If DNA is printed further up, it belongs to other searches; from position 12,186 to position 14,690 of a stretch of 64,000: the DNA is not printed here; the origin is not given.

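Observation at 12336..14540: Exosortase/archaeosortase-type domain fused in-frame to a Wzx-type polysaccharide flippase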

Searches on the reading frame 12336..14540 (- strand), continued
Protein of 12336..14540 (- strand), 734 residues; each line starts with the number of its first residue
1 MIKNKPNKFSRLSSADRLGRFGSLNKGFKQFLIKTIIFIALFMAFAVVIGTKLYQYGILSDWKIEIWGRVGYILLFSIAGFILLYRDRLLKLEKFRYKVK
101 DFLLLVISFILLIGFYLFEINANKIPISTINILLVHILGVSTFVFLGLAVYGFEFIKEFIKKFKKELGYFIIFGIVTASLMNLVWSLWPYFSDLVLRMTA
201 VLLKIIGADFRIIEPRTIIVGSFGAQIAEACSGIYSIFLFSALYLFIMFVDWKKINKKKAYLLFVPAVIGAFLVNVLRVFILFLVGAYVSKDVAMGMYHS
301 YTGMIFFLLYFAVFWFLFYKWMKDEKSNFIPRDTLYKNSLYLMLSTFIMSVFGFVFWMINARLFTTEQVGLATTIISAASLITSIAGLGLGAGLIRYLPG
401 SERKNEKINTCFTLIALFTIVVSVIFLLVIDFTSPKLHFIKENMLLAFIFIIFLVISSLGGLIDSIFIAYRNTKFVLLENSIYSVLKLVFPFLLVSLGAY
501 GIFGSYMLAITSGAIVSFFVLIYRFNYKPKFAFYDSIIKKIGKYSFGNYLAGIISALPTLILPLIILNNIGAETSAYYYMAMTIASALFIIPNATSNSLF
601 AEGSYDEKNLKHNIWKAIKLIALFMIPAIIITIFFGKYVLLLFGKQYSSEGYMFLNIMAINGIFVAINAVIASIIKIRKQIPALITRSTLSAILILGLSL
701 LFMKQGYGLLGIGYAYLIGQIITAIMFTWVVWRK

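Call 24: find_encoding_contigs(protein=P0073, flank=10000, max_places=2)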
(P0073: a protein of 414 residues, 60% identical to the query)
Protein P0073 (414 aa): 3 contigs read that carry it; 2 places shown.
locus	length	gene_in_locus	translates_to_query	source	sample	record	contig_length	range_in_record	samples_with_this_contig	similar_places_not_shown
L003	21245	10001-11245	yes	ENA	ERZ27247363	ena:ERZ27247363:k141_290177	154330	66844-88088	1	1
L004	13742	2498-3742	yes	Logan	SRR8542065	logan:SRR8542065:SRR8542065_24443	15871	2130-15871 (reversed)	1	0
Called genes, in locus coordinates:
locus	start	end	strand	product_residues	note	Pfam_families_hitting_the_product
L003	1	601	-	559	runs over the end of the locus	PF03485:Arg_tRNA_synt_N, PF00750:tRNA-synt_1d, PF05746:DALR_1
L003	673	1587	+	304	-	PF01946:Thi4 (weak), PF03486:HI0933_like (faint), PF07992:Pyr_redox_2, PF00890:FAD_binding_2 (weak), PF01266:DAO (faint), PF12831:FAD_oxidored, PF13738:Pyr_redox_3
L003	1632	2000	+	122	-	-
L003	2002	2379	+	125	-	-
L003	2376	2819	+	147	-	-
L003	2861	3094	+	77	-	-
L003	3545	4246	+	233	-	PF00565:SNase, PF00932:LTD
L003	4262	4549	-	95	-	-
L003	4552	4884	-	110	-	-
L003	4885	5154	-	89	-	-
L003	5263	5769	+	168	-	-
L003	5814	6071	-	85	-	-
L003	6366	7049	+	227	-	PF02517:Rce1-like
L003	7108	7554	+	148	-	-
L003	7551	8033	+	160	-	-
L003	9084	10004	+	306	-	PF09721:Exosortase_EpsH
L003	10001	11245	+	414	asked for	PF01943:Polysacc_synt, PF13440:Polysacc_synt_3, PF01554:MatE (weak)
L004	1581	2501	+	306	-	PF09721:Exosortase_EpsH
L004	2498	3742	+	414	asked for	PF01943:Polysacc_synt, PF13440:Polysacc_synt_3, PF01554:MatE (weak)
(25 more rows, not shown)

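Call 27: search_protein_families(library=pfam, proteins=[P0082], max_evalue=0.001)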
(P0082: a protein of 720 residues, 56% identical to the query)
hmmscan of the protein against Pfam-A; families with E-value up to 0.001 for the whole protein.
P0082 (720 aa): 3 families
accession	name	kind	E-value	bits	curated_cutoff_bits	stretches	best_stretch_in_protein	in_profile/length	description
PF24793.1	GINT1_N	-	3.6e-65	220.4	27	1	436-709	8-303/304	Glucosamine inositolphosphorylceramide transferase 1, N-terminal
PF01943.22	Polysacc_synt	-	5.6e-14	52.7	28.2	1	17-281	2-267/274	Polysaccharide biosynthesis protein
PF01554.23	MatE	-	0.00016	21.8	24.9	1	254-382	26-161/161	MatE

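Call 31: find_related_loci(query=A1, collection=genome_contigs, flank=10000)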
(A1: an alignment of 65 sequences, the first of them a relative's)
Query A1 (734 aa) in genome_contigs; peptide patterns used: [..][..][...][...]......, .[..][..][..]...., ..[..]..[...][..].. (x = any residue, [..] = any of these).
201 stretches matched a pattern; 121 encode a relative of the query (tblastn E <= 1e-3); the best 80 are kept; 80 distinct loci.
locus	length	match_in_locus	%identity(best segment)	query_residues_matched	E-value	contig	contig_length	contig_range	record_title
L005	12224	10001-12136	64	17-727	0e+0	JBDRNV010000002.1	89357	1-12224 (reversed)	MAG: Nanoarchaeota archaeon isolate MEGAHIT-group-1.916 k141_1846323, whole genome shotgun sequence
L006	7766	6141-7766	74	20-561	0e+0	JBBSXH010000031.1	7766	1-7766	MAG: Nanoarchaeota archaeon isolate H32-bin021_1 H32_bin021_1_000000000031, whole genome shotgun sequence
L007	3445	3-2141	59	24-724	0e+0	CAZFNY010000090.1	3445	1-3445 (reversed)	MAG TPA_asm: Candidatus Woesearchaeota archaeon isolate binchicken_co387_150 genome assembly, contig: NODE_40501_length_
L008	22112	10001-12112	60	26-727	0e+0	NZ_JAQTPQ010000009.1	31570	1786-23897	MAG: Flavobacterium sp. isolate STB_12 NODE_2991_length_31570_cov_3.257450_Sandtown_B, whole genome shotgun sequence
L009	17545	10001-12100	54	24-717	0e+0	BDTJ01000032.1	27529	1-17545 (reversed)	Archaeon BMS3Abin17 DNA, contig: NODE_13, whole genome shotgun sequence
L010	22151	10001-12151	53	23-734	0e+0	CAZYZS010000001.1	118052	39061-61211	MAG TPA_asm: Candidatus Woesearchaeota archaeon isolate binchicken_co234_229 genome assembly, contig: NODE_24_length_118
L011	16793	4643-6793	52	25-728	0e+0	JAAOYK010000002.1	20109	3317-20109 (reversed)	Candidatus Pacearchaeota archaeon isolate DPANNHV_H1.bin.39 k83_27251, whole genome shotgun sequence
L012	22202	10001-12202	48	18-732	0e+0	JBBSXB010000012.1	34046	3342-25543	MAG: Nanoarchaeota archaeon isolate H41-bin091_1 H41_bin091_1_000000000012, whole genome shotgun sequence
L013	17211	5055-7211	42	24-734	5e-170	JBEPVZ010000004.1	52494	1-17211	MAG: Candidatus Daviesbacteria bacterium isolate 22E.vamb.044 NODE_535_length_52494_cov_6.741433, whole genome shotgun s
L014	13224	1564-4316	56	315-734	1e-141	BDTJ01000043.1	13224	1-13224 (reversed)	Archaeon BMS3Abin17 DNA, contig: NODE_26, whole genome shotgun sequence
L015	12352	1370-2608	54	320-733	2e-136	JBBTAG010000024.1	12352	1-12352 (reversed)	MAG: Nanoarchaeota archaeon isolate H41-bin129_1 H41_bin129_1_000000000024, whole genome shotgun sequence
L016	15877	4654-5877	55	321-727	7e-134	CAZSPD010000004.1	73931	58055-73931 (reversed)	MAG TPA_asm: Candidatus Woesearchaeota archaeon isolate binchicken_co39_584 genome assembly, contig: NODE_728_length_739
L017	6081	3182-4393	54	325-728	4e-133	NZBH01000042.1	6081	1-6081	MAG: archaeon isolate ARS1414 MHASMcontig_196226, whole genome shotgun sequence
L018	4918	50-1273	54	321-727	7e-134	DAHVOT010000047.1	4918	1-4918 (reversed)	MAG TPA_asm: archaeon isolate clean591 NODE_47_length_4918_cov_3.985953, whole genome shotgun sequence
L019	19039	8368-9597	53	324-732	2e-130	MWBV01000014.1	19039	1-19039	MAG: Candidatus Diapherotrites archaeon ADurb.Bin253 BWY36_contig000014, whole genome shotgun sequence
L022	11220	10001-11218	53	323-714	2e-126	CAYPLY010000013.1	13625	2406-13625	MAG TPA_asm: Candidatus Woesearchaeota archaeon isolate binchicken_co22_156 genome assembly, contig: NODE_4735_length_13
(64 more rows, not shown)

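Call 42: predict_structure(alignment_id=A1)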
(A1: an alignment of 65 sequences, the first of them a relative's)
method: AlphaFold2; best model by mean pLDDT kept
length: 734 residues; sequences in the alignment: 65
mean_pLDDT: 86.5   pTM: 0.75
mean pLDDT of the five models: 86.5, 86.2, 85.3, 83.9, 83.3
residues with pLDDT >= 90: 310; 70-90: 394; 50-70: 9; < 50: 21
segments of 3 or more residues with pLDDT < 50: 1-21
pLDDT, mean of each block of 10 residues (from residue 1): 39 44 74 89 86 77 81 82 86 87 93 92 89 91 93 92 92 89 90 95 84 91 89 89 89 87 91 91 86 83 81 84 74 84 87 86 82 85 77 87 90 92 90 83 91 94 93 93 93 90 94 96 94 82 79 82 85 84 88 91 88 91 89 86 79 93 94 90 89 95 93 95 90 73
secondary structure, 60 per line:
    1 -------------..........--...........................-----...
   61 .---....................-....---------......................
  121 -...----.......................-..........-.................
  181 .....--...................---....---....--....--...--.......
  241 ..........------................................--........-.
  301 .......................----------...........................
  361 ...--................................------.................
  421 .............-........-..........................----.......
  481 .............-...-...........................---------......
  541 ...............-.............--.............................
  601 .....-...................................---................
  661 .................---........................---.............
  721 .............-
elements in order (helices of 4 or more, strands of 3 or more residues): H14-23 H26-52 H58-61 H65-84 H86-89 H99-120 H129-151 H153-162 H164-185 H188-206 E210-213 E217-220 E223-226 H234-250 H257-288 H291-298 H300-323 H334-363 H366-397 H404-433 H435-442 H444-469 H474-493 H499-525 H535-555 H557-569 H572-605 H607-641 H645-677 H681-704 H708-733

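Call 46: fold_search(model_id=the predicted structure, library=pdb)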
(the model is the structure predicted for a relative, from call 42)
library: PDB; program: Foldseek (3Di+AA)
matches with E <= 10: 265; with E <= 0.001: 59
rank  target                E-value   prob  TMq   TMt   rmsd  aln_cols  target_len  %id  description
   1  3wbn_A                2.7e-08  1.00  0.44  0.66   5.7       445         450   16  Crystal structure of MATE in complex with MaL6 (released 2013-06-12)
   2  4mlb_B                5.4e-08  1.00  0.43  0.64   6.2       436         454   14  Reverse polarity of binding pocket suggests different function of a MOP superfamily transporter from Pyrococcus furios (released 2013-09-25)
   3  3vvs_A                1.2e-07  1.00  0.43  0.66   6.2       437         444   15  Crystal structure of MATE in complex with MaD3S (released 2013-04-03)
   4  9rsj_A                1.4e-07  1.00  0.44  0.66   5.3       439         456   15  Cryo-EM structure of MATE transporter NorM-VC in complex with doxorubicin (released 2025-11-26)
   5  6gwh                  1.4e-07  1.00  0.45  0.72   4.7       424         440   15  Outward-facing conformation of a multidrug resistance MATE family transporter of the MOP superfamily. (released 2019-06-05)
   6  3vvp_B                1.5e-07  1.00  0.40  0.65   6.5       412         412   13  Crystal structure of MATE in complex with Br-NRF (released 2013-04-03)
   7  9g95_A                1.7e-07  1.00  0.45  0.75   4.9       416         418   13  Lipid III flippase WzxE with NB10 nanobody in outward-facing conformation at 2.7552 A (released 2025-01-22)
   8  6hfb_D                1.7e-07  1.00  0.45  0.70   5.1       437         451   14  Outward-facing conformation of a multidrug resistance MATE family transporter of the MOP superfamily. (released 2019-06-12)
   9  4mlb_A                1.7e-07  1.00  0.43  0.65   5.9       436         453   15  Reverse polarity of binding pocket suggests different function of a MOP superfamily transporter from Pyrococcus furios (released 2013-09-25)
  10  9g9o_A                2.1e-07  1.00  0.47  0.78   4.5       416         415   13  Lipid III flippase WzxE with NB10 and NB7 nanobodies in outward-facing conformation - crystal 2 (released 2025-01-22)
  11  9ukv_A                2.1e-07  1.00  0.43  0.59   5.7       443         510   16  JM Complex - E. coli MurJ, Levivirus M lysis protein LysM (SglM) (released 2025-09-10)
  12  3vvr_A                2.6e-07  1.00  0.44  0.68   5.2       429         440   14  Crystal structure of MATE in complex with MaD5 (released 2013-04-03)
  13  3w4t                  2.7e-07  1.00  0.43  0.66   5.9       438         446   16  Crystal structure of MATE P26A mutant (released 2013-04-03)
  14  4mlb_C                2.7e-07  1.00  0.44  0.66   5.8       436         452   14  Reverse polarity of binding pocket suggests different function of a MOP superfamily transporter from Pyrococcus furios (released 2013-09-25)
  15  9g9p_A                2.8e-07  1.00  0.46  0.79   4.1       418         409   14  Lipid III flippase WzxE with NB10 and NB7 nanobodies in inward-facing conformation - crystal 2 (released 2025-01-22)
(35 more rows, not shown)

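Call 48: find_encoding_contigs(protein=window:12336-14540:-, flank=3000, max_places=4)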
Protein window:12336-14540:- (734 aa): no gene with exactly this product is on record in the collection.
